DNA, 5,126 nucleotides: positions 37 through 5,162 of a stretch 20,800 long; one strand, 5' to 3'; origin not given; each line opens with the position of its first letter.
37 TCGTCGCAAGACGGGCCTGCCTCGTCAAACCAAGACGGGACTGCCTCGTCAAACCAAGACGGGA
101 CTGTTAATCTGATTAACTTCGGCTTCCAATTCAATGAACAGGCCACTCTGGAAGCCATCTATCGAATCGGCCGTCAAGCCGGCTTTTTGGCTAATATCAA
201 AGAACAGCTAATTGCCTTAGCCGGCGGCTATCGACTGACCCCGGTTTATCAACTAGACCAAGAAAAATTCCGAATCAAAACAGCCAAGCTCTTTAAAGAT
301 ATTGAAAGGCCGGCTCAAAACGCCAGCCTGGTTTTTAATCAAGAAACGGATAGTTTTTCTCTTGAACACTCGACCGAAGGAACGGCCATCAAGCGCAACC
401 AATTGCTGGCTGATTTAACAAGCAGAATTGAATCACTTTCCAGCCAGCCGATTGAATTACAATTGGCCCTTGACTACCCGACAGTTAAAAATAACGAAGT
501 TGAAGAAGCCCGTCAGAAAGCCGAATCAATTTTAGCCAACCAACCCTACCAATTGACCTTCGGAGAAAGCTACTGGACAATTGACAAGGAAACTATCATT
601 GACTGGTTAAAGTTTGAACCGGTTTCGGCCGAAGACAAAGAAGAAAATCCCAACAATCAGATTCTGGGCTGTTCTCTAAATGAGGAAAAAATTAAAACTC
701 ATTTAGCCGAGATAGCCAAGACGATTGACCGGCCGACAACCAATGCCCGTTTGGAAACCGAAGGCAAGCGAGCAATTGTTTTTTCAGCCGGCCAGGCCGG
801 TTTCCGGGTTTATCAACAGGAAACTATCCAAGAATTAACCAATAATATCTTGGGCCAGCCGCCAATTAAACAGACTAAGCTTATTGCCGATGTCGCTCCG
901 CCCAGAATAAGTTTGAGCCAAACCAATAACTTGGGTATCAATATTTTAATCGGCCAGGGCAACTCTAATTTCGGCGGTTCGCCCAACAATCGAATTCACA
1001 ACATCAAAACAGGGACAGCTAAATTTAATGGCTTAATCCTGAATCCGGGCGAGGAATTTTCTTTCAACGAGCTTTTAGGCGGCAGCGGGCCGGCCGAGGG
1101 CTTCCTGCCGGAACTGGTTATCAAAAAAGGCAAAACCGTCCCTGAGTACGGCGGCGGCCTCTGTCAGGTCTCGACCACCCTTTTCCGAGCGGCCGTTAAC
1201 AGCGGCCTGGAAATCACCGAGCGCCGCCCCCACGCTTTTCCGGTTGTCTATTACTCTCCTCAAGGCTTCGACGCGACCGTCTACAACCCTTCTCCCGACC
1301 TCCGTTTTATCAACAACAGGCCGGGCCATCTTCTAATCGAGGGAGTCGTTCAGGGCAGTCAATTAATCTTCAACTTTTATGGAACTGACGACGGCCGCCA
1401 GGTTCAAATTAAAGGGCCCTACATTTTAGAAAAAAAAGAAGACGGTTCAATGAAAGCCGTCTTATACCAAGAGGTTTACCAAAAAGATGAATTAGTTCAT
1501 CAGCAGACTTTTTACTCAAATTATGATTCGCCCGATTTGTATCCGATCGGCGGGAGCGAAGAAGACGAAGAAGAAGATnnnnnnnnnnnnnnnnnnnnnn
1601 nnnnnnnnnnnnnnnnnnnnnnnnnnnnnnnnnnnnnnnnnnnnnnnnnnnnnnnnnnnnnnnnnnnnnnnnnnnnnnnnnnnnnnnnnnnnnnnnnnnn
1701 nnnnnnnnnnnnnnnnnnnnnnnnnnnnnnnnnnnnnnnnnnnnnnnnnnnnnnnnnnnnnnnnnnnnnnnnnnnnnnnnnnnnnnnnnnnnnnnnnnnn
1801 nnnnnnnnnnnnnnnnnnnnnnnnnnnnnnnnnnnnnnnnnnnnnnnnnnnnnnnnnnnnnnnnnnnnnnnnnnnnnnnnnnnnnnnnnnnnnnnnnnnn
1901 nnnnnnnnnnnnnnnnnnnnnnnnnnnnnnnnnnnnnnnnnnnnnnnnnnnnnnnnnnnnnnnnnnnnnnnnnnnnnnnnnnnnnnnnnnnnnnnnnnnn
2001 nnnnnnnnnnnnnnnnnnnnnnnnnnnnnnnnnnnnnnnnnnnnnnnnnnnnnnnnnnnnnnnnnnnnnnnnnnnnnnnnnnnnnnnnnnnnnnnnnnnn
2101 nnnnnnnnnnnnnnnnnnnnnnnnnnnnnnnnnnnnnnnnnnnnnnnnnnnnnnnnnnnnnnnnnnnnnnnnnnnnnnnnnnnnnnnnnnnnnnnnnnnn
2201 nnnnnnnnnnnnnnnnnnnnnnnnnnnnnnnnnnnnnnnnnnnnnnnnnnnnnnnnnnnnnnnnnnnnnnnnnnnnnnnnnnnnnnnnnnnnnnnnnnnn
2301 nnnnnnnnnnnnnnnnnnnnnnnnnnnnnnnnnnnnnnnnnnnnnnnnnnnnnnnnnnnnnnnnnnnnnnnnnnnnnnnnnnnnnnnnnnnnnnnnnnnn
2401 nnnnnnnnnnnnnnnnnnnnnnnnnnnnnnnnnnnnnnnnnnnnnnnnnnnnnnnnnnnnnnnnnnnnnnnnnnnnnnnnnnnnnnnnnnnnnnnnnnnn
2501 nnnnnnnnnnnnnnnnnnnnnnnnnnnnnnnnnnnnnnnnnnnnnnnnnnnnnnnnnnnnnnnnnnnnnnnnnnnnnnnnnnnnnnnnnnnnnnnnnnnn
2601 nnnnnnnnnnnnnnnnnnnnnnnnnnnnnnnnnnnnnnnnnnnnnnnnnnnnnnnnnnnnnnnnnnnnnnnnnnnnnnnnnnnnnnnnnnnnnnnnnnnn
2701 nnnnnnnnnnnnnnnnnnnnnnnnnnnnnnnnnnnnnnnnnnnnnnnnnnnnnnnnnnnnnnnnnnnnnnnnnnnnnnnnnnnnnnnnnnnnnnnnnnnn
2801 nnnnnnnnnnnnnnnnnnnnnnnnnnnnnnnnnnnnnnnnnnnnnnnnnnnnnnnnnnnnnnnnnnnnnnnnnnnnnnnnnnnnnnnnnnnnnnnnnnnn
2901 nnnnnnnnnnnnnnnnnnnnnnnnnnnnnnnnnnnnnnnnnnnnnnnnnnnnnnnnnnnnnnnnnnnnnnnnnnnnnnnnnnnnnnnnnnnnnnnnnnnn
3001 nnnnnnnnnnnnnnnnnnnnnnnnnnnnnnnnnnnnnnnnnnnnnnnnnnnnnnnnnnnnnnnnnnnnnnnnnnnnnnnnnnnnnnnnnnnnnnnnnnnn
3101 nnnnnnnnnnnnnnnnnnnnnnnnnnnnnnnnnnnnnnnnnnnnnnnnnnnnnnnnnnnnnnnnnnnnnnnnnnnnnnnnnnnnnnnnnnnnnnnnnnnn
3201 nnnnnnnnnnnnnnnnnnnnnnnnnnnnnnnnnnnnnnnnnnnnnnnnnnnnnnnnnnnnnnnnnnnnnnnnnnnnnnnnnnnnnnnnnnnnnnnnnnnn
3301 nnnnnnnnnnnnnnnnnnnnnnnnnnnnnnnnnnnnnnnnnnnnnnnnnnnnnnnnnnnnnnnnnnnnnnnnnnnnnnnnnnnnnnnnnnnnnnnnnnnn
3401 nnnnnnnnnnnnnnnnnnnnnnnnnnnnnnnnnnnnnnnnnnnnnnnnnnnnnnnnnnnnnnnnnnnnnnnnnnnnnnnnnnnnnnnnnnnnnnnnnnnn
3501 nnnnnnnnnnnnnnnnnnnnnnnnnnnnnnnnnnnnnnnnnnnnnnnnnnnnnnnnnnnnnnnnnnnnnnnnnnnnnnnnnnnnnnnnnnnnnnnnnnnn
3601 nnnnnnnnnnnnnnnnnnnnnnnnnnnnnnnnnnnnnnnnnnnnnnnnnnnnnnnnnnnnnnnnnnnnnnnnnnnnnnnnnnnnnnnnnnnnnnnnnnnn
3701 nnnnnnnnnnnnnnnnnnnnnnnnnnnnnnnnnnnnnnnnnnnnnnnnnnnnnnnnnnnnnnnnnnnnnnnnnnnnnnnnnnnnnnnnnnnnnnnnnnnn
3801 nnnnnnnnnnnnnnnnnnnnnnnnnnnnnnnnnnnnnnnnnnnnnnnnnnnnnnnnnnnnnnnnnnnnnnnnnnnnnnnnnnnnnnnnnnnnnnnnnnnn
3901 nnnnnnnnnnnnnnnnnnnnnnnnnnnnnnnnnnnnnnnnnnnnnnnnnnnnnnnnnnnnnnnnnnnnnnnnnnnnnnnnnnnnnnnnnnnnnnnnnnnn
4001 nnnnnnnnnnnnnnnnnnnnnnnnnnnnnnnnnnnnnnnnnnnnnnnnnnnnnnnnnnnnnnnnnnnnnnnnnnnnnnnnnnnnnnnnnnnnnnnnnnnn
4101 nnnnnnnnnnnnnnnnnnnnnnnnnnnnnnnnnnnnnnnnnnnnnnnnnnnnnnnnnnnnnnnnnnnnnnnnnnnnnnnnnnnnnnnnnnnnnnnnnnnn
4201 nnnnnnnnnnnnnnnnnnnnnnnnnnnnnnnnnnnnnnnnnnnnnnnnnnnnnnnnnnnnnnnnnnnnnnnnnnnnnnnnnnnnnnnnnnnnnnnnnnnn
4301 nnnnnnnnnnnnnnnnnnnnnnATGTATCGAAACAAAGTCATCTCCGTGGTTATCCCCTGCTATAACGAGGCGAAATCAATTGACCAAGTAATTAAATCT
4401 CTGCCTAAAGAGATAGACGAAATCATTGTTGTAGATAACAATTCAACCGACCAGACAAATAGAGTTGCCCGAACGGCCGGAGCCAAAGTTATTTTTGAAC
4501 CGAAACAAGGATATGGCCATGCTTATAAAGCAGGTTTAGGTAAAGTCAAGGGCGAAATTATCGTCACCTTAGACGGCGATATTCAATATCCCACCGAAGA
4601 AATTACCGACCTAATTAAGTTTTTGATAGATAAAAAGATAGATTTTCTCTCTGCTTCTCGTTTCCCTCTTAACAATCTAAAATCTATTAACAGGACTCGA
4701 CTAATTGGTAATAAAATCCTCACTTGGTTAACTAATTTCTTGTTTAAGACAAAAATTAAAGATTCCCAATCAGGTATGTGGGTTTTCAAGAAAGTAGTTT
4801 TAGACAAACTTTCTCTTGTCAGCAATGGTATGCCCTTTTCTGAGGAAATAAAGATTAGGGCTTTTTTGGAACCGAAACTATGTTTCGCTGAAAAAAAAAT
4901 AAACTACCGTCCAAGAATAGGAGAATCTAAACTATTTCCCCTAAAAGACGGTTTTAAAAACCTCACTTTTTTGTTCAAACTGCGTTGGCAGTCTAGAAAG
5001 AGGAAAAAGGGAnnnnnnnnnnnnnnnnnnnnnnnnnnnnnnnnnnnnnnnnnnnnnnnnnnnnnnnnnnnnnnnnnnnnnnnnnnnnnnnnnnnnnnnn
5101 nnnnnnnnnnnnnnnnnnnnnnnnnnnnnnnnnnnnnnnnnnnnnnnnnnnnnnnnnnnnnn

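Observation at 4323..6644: GT2 polyprenyl-phosphate-sugar synthase-like domain fused to a ~10-TM domain and a C-terminal soluble domain (773 aa)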

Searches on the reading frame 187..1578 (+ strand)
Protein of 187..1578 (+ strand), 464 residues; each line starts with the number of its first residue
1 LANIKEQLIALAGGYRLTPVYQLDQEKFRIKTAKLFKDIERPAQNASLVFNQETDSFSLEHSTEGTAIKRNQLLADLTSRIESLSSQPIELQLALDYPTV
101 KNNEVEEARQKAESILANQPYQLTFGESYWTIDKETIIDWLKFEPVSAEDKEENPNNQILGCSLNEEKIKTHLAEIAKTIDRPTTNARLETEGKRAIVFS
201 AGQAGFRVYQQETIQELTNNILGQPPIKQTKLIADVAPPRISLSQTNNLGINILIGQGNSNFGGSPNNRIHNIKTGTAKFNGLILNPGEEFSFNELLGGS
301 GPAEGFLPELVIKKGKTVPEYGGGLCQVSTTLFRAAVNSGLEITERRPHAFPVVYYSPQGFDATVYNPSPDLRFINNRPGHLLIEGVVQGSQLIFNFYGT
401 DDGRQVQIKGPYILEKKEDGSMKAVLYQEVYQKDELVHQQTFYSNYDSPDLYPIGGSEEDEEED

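Call 19: search_protein_families(library=pfam, proteins=[window:187-1578:+], max_evalue=0.01)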
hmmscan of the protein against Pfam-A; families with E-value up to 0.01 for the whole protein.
window:187-1578:+ (464 aa): 2 families
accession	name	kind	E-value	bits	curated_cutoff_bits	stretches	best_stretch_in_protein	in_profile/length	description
PF04294.18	VanW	-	1.3e-41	141.6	27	1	268-398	1-130/130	VanW like protein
PF12229.13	PG_binding_4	-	1.4e-16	61.2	22.1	2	160-224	48-111/117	Putative peptidoglycan binding domain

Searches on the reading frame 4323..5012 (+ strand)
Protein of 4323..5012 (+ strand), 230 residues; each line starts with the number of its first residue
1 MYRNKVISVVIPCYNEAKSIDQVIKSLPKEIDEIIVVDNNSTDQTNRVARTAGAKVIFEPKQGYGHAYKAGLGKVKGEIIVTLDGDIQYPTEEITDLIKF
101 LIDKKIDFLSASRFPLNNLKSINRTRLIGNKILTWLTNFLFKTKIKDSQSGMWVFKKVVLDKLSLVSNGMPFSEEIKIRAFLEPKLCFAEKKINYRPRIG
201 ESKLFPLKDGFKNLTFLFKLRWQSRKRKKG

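Call 28: find_homologous_proteins(query=window:4323-5012:+, max_evalue=1e-10)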
Query seq(230 aa) (230 aa): 6459 proteins with E <= 1e-10 among 6990 candidates; the best 120 are listed.
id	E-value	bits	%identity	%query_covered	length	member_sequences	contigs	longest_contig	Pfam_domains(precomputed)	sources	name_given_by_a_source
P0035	3.1e-78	281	59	99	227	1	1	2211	PF13641.13,PF00535.33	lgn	-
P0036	7.6e-78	279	59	97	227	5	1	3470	PF13641.13,PF00535.33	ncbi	-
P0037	4.2e-77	277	59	95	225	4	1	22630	PF10111.15,PF13641.13,PF00535.33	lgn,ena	-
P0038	7.4e-77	276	58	99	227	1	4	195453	PF13641.13,PF00535.33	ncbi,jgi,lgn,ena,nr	ncbi:MAG: glycosyl transferase family 2 [Candidatus Latescibacteria bacterium 4484_7]|nr:MAG: glycos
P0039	1.2e-76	275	56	96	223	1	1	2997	PF13641.13,PF00535.33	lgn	-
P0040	3.9e-76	274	57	96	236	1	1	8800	PF13641.13,PF00535.33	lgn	-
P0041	5.4e-76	273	56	91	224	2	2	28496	PF13641.13,PF00535.33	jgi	-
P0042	5.4e-76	273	58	93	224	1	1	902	PF13641.13,PF00535.33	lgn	-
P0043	5.5e-76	273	56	98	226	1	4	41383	PF13641.13,PF00535.33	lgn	-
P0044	1.3e-75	272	56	98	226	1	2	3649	PF13641.13,PF00535.33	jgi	jgi:glycosyltransferase involved in cell wall biosynthesis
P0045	1.3e-75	272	57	96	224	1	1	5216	PF13641.13,PF00535.33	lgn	-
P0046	2.5e-75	271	56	95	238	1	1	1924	PF13641.13,PF00535.33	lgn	-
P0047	3.5e-75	270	57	96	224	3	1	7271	PF13641.13,PF00535.33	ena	-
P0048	3.7e-75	270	58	96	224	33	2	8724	PF13641.13,PF00535.33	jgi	jgi:glycosyltransferase involved in cell wall biosynthesis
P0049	3.7e-75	270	57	97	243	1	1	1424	PF13641.13,PF00535.33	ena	-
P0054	1.5e-74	268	58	96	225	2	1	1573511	PF13641.13,PF00535.33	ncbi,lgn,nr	ncbi:MAG: glycosyltransferase family 2 protein [Candidatus Krumholzibacteriota bacterium]|nr:glycosy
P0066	8.6e-74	266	54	98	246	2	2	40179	PF13641.13,PF00535.33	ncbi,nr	ncbi:MAG: glycosyltransferase family 2 protein [Chloroflexi bacterium]|nr:glycosyltransferase family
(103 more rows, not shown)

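Call 29: find_encoding_contigs(protein=P0038, flank=5000, max_places=1)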
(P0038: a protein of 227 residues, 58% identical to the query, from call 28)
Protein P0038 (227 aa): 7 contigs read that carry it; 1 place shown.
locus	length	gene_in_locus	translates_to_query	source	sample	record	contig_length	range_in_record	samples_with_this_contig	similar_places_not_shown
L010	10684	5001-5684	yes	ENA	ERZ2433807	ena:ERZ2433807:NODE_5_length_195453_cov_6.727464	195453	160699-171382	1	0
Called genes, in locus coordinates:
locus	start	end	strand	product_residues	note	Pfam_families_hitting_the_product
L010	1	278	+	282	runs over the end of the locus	PF13191:AAA_16, PF13604:AAA_30 (weak), PF13401:AAA_22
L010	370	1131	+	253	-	PF10609:ParA, PF13614:AAA_31 (weak)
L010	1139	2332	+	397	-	-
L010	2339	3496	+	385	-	PF01663:Phosphodiest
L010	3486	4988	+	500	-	PF01943:Polysacc_synt, PF03023:MurJ (weak)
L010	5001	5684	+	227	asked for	PF00535:Glycos_transf_2, PF13641:Glyco_tranf_2_3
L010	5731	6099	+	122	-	PF10639:TMEM234 (weak), PF00892:EamA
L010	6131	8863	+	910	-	-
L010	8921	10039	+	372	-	PF13439:Glyco_transf_4, PF13579:Glyco_trans_4_4, PF20706:GT4-conflict, PF00534:Glycos_transf_1, PF13692:Glyco_trans_1_4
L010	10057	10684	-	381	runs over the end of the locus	PF13439:Glyco_transf_4, PF13579:Glyco_trans_4_4 (weak), PF00534:Glycos_transf_1, PF13692:Glyco_trans_1_4, PF13524:Glyco_trans_1_2 (weak)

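Call 30: find_encoding_contigs(protein=P0054, flank=5000, max_places=1)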
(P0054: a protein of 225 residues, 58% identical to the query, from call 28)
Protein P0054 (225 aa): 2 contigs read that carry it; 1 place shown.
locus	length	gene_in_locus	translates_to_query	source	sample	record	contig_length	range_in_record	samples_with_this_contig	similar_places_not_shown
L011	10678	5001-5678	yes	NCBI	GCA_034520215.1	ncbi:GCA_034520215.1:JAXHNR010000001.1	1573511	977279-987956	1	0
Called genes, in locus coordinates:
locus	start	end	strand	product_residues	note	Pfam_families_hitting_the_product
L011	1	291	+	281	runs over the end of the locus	PF13191:AAA_16, PF13173:AAA_14 (weak), PF13401:AAA_22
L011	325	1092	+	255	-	PF10609:ParA (weak), PF13614:AAA_31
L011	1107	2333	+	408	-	-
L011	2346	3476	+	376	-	PF01663:Phosphodiest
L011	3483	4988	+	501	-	PF13440:Polysacc_synt_3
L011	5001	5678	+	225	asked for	PF00535:Glycos_transf_2, PF13641:Glyco_tranf_2_3 (weak)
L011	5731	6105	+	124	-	PF00892:EamA (weak)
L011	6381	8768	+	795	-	-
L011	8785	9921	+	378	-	PF13439:Glyco_transf_4, PF13579:Glyco_trans_4_4 (weak), PF20706:GT4-conflict, PF00534:Glycos_transf_1, PF13692:Glyco_trans_1_4, PF13524:Glyco_trans_1_2 (weak)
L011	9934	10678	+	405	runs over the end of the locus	PF13439:Glyco_transf_4, PF13579:Glyco_trans_4_4 (faint), PF00534:Glycos_transf_1, PF13692:Glyco_trans_1_4, PF13524:Glyco_trans_1_2 (weak)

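Call 31: find_encoding_contigs(protein=P0066, flank=5000, max_places=1)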
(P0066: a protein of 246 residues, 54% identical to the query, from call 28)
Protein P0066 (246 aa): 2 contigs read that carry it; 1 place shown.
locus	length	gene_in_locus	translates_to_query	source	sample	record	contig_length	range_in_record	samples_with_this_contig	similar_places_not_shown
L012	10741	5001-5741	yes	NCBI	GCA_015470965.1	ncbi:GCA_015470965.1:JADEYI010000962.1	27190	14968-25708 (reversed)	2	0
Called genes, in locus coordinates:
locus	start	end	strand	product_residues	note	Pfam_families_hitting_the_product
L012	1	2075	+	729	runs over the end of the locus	PF26550:Tricorn_2nd (faint), PF07676:PD40, PF26549:Tricorn_N, PF00930:DPPIV_N (weak), PF07676:PD40 (weak), PF26549:Tricorn_N, PF20434:BD-FAE (weak), PF00326:Peptidase_S9, +2 more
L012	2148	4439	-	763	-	-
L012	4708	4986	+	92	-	-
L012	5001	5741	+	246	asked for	PF00535:Glycos_transf_2, PF13641:Glyco_tranf_2_3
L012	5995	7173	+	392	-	PF13473:Cupredoxin_1 (faint), PF00127:Copper-bind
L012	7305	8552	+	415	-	PF13742:tRNA_anti_2, PF01336:tRNA_anti-codon, PF02601:Exonuc_VII_L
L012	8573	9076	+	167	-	PF02609:Exonuc_VII_S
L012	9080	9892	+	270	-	PF01746:tRNA_m1G_MT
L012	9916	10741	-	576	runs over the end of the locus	-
